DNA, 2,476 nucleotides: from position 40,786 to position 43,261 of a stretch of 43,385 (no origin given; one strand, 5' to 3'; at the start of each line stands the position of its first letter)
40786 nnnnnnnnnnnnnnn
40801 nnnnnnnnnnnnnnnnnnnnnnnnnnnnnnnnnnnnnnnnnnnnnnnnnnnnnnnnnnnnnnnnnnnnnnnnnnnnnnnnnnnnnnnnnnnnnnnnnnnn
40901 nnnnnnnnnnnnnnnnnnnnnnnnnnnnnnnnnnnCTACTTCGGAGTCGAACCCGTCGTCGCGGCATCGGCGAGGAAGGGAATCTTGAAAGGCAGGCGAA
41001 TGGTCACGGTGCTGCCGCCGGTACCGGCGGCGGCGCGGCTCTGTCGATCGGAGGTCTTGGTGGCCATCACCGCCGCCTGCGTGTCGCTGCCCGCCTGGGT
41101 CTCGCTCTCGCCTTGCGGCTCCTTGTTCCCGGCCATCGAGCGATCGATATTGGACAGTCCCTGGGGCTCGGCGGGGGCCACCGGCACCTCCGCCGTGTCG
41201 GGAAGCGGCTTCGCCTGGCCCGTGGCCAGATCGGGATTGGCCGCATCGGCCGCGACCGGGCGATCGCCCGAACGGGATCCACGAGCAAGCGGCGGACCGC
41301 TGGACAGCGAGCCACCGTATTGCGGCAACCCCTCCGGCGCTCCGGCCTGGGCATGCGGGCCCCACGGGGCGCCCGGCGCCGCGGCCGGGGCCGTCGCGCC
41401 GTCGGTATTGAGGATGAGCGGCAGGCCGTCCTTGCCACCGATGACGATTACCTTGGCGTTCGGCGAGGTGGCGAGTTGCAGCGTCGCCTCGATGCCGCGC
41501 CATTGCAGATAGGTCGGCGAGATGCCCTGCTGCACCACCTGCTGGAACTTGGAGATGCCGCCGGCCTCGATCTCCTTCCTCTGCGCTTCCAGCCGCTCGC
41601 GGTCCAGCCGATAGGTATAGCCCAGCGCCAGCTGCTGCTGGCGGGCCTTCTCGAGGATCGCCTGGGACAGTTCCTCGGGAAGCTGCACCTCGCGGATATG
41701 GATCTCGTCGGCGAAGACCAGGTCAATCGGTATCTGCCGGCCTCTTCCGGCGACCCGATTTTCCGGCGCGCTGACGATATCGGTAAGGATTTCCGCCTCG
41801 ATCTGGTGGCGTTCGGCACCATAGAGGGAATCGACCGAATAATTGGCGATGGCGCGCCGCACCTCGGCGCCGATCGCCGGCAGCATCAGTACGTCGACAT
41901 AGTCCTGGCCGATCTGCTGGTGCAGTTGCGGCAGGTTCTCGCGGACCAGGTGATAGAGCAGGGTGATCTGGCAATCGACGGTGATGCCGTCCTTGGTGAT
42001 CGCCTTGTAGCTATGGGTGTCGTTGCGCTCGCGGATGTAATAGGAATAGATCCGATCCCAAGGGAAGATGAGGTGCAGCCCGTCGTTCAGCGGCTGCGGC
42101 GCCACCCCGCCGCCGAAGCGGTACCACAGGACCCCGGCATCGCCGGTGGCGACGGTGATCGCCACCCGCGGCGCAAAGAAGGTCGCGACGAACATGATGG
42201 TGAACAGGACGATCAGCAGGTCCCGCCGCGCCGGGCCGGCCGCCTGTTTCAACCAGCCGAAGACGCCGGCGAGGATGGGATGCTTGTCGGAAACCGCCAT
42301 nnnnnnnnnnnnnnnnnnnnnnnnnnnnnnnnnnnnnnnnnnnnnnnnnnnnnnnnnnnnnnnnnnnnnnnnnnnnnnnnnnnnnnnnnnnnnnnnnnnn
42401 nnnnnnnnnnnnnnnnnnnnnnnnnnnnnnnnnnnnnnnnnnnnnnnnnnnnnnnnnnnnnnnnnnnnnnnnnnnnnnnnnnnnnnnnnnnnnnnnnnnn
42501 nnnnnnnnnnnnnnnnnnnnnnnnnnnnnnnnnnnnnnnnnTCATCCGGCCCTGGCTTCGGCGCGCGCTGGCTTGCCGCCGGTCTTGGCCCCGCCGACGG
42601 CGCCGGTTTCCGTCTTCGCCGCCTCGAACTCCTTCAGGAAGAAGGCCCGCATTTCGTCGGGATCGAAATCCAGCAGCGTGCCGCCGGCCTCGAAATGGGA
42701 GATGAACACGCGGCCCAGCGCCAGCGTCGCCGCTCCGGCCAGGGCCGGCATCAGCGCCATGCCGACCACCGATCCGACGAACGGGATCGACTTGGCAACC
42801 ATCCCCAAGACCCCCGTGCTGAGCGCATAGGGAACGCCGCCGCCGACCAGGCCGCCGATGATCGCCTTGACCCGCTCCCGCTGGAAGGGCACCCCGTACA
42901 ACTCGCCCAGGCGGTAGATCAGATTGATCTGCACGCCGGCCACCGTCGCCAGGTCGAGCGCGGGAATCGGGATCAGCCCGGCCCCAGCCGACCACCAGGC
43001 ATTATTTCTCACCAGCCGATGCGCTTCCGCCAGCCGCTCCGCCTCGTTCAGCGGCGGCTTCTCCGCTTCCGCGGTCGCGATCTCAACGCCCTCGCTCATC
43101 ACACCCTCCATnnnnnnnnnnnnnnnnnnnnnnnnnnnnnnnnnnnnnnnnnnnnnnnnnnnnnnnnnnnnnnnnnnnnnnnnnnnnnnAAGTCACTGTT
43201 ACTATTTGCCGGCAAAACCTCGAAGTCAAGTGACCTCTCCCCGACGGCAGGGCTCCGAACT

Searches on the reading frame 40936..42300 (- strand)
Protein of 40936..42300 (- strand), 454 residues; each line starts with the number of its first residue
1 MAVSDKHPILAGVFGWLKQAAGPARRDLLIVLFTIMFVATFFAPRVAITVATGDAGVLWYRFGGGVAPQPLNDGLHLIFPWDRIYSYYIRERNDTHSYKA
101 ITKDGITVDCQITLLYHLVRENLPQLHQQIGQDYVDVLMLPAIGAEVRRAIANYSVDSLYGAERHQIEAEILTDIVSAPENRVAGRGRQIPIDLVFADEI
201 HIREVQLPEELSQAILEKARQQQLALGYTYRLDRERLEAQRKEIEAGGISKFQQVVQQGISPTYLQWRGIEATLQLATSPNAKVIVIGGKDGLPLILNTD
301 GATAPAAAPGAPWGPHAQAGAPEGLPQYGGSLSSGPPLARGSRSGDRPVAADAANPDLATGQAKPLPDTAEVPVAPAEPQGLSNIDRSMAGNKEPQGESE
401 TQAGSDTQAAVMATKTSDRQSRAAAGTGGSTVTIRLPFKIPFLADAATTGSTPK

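Call 54: search_protein_families(library=pfam, proteins=[window:40936-42300:-], max_evalue=0.00001)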
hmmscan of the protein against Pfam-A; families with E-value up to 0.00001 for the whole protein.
window:40936-42300:- (454 aa): 1 family
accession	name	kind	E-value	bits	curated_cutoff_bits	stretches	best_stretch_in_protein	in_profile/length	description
PF01145.31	Band_7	-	1.6e-22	80.8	23.6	1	49-237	2-174/176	SPFH domain / Band 7 family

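Call 95: search_protein_families(library=padloc, proteins=[window:40936-42300:-], max_evalue=0.001)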
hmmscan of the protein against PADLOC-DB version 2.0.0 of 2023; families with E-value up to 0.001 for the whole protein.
window:40936-42300:- (454 aa): 0 families

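Call 96: search_protein_families(library=ncbifam, proteins=[window:40936-42300:-], max_evalue=0.00001)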
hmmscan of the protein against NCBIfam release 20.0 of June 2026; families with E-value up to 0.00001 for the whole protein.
window:40936-42300:- (454 aa): 0 families

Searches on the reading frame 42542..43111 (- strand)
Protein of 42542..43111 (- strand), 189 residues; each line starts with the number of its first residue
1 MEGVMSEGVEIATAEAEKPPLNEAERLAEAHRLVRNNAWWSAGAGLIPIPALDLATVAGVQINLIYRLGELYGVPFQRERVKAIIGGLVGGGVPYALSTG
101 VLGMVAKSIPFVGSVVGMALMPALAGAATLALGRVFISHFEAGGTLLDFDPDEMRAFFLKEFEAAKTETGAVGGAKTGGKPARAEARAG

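Call 57: search_protein_families(library=pfam, proteins=[window:42542-43111:-], max_evalue=0.01)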
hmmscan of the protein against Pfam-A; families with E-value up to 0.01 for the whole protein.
window:42542-43111:- (189 aa): 1 family
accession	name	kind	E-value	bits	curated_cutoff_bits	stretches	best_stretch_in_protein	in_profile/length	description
PF05128.17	DUF697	-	5.7e-11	42.9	27.7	1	24-142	16-137/162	Domain of unknown function (DUF697)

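Call 74: search_dna_similar(query=window:42542-43111:-, collection=plasmids, mode=protein, max_rows=25, max_evalue=1e-8)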
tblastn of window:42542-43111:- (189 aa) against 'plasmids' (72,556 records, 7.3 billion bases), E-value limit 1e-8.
Records with a match: 19; places in all: 19; records where one place covers at least 80% of the query: 5.
Best place of each record, by identity: <60% 19.
By first word of the organism name: Azospirillum 15; Skermanella 2; Tistrella 1; Rhodobacteraceae 1.
By predicted mobility (MOB-suite, as given by PLSDB): non-mobilizable 14; mobilizable 4; conjugative 1.
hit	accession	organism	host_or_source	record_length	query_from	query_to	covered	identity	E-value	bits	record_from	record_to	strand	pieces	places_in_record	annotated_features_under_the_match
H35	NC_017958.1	Tistrella mobilis KA081020-065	-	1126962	1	163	86%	48.8%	6e-33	130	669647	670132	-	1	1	record has no annotation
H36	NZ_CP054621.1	Azospirillum oryzae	cell culture,soil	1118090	11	163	81%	48.4%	8e-33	130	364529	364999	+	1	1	record has no annotation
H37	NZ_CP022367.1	Azospirillum sp. TSH58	single cell,paddy soils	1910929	25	163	74%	52.5%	1e-31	126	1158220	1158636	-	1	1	record has no annotation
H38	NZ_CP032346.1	Azospirillum brasilense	soil sample,Agricultural field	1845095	25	163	74%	52.5%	1e-31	126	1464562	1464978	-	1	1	record has no annotation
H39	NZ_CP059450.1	Azospirillum brasilense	Prokaryotes,soil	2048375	25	163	74%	52.5%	1e-31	126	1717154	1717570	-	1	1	none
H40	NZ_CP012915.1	Azospirillum brasilense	Digitaria eriantha,microbe,root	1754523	25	163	74%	52.5%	2e-31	126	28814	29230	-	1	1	none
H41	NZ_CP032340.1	Azospirillum brasilense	soil sample,Agricultural field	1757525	25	163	74%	52.5%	2e-31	126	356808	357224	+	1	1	none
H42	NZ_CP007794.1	Azospirillum argentinense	Triticum aestivum L.,Root,wheat ...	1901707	25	163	74%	52.5%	3e-31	125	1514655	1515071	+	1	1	record has no annotation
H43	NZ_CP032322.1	Azospirillum argentinense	soil sample,Agricultural field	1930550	25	163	74%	52.5%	3e-31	125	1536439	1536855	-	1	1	record has no annotation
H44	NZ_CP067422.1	Skermanella sp. TT6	Homo sapiens,single cell,skin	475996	25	163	74%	48.6%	8e-32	127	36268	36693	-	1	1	DUF697 domain-containing protein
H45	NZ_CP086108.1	Skermanella mucosa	single cell,crude oil contaminated ...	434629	25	163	74%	48.6%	2e-31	126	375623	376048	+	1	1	DUF697 domain-containing protein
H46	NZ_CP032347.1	Azospirillum brasilense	soil sample,Agricultural field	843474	7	163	83%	37.7%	9e-19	90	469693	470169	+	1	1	DUF697 domain-containing protein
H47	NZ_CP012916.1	Azospirillum brasilense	Digitaria eriantha,microbe,root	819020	7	163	83%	35.2%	9e-17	84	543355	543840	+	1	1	DUF697 domain-containing protein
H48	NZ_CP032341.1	Azospirillum brasilense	soil sample,Agricultural field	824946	7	163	83%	35.2%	9e-17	84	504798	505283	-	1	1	DUF697 domain-containing protein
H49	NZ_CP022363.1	Azospirillum sp. TSH58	single cell,paddy soils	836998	29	163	71%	40.0%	1e-17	87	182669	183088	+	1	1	DUF697 domain-containing protein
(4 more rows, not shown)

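Call 76: get_annotated_region(hit=H44, flank=12000)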
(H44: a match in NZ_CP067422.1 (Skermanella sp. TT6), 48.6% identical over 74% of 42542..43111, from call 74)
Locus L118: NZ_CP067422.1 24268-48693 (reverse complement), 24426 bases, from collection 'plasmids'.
description: Skermanella sp. TT6 plasmid pTT6-2, complete sequence
organism: Skermanella sp. TT6 (NCBI taxid 2775420)
taxonomy: Bacteria; Pseudomonadota; Alphaproteobacteria; Rhodospirillales; Azospirillaceae; Skermanella; Skermanella sp. TT6
host: -; source: Homo sapiens,single cell,skin; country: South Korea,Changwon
typing (MOB-suite, as given by PLSDB): non-mobilizable
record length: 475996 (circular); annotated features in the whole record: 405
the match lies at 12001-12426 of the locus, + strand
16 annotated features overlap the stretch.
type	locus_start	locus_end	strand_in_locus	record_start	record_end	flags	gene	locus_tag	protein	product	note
CDS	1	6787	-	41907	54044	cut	-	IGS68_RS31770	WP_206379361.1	non-ribosomal peptide synthetase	-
CDS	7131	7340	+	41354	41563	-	-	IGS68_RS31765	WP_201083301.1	MbtH family protein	-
CDS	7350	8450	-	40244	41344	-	-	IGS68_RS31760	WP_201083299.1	prohibitin family protein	-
CDS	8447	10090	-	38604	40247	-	-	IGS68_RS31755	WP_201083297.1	cyclic peptide export ABC transporter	GO:0015833 - peptide transport [Evidence IEA]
CDS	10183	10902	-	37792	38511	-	-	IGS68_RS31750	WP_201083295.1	alpha/beta fold hydrolase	-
CDS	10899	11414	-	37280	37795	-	-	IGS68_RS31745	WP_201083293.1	hypothetical protein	-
CDS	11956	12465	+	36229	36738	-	-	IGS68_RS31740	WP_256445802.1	DUF697 domain-containing protein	-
CDS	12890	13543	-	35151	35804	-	-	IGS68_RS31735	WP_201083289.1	hypothetical protein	-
CDS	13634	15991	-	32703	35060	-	-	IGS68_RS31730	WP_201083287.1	ShlB/FhaC/HecB family hemolysin secretion/activation protein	-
CDS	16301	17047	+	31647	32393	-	-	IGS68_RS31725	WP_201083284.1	hypothetical protein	-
CDS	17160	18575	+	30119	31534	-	-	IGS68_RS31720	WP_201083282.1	PLP-dependent aminotransferase family protein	-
CDS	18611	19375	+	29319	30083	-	-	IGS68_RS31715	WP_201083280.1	GntR family transcriptional regulator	-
CDS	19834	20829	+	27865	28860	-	-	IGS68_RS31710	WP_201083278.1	hypothetical protein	-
CDS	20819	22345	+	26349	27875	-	-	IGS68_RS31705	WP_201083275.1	MBOAT family protein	-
CDS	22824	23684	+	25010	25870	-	-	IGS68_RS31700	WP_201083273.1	universal stress protein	-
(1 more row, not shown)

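Call 77: get_annotated_region(hit=H35, flank=20000)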
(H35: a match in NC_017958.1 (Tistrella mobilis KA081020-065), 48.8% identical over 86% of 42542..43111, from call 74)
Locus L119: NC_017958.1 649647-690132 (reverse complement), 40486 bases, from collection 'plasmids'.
description: Tistrella mobilis KA081020-065 plasmid pTM3, complete sequence
organism: Tistrella mobilis KA081020-065 (NCBI taxid 1110502)
taxonomy: Bacteria; Pseudomonadota; Alphaproteobacteria; Geminicoccales; Geminicoccaceae; Tistrella; Tistrella mobilis; Tistrella mobilis KA081020-065
host: -; source: -; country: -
typing (MOB-suite, as given by PLSDB): conjugative; replicon rep_cluster_10; relaxase MOBH; mating-pair formation MPF_G
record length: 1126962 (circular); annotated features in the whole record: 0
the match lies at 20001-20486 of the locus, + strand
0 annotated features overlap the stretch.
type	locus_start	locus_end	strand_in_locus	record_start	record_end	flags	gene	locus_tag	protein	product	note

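Call 78: get_annotated_region(hit=H36, flank=20000)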
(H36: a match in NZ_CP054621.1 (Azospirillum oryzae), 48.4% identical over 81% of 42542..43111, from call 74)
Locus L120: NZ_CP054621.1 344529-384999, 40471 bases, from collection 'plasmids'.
description: Azospirillum oryzae strain KACC 14407 plasmid unnamed6, complete sequence
organism: Azospirillum oryzae (NCBI taxid 286727)
taxonomy: Bacteria; Pseudomonadota; Alphaproteobacteria; Rhodospirillales; Azospirillaceae; Azospirillum; Azospirillum oryzae
host: -; source: cell culture,soil; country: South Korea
typing (MOB-suite, as given by PLSDB): non-mobilizable; mating-pair formation MPF_T
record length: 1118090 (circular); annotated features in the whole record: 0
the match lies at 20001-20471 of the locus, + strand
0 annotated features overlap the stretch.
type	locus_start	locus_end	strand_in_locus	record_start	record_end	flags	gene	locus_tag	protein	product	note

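Call 95: search_protein_families(library=padloc, proteins=[window:42542-43111:-], max_evalue=0.001)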
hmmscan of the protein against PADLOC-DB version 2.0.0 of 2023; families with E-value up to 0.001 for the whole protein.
window:42542-43111:- (189 aa): 0 families

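Call 96: search_protein_families(library=ncbifam, proteins=[window:42542-43111:-], max_evalue=0.00001)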
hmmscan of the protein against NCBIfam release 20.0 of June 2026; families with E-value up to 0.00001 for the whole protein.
window:42542-43111:- (189 aa): 0 families
